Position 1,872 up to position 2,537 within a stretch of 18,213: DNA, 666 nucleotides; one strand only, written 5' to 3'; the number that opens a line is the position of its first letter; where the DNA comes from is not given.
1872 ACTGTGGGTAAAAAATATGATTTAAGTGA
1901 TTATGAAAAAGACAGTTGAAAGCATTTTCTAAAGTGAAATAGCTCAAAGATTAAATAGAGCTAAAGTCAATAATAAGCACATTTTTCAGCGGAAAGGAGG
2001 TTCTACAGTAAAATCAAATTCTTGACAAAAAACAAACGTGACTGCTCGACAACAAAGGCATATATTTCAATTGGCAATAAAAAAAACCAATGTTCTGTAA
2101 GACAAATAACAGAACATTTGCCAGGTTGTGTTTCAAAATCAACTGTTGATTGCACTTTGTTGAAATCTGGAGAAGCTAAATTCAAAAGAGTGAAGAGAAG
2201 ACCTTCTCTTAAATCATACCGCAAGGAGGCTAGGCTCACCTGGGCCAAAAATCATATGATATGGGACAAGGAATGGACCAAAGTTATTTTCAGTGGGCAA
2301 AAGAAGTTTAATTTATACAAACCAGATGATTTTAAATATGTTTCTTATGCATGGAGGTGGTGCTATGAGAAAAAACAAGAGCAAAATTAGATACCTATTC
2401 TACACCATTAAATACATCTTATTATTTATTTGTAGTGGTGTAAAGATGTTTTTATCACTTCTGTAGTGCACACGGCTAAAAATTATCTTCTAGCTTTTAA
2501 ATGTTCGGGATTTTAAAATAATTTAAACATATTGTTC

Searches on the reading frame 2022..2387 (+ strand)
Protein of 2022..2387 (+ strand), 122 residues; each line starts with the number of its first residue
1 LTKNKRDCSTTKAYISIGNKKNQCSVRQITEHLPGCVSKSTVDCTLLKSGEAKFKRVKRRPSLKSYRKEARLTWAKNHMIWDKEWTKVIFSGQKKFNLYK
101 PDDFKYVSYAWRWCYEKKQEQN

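Call 23: search_protein_families(library=pfam, proteins=[window:2022-2387:+], max_evalue=0.01)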
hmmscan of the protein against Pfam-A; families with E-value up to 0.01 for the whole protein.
window:2022-2387:+ (122 aa): 1 family
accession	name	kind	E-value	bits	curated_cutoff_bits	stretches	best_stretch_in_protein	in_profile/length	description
PF01498.24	HTH_Tnp_Tc3_2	-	5e-06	27.1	31.5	1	23-79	13-71/72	Transposase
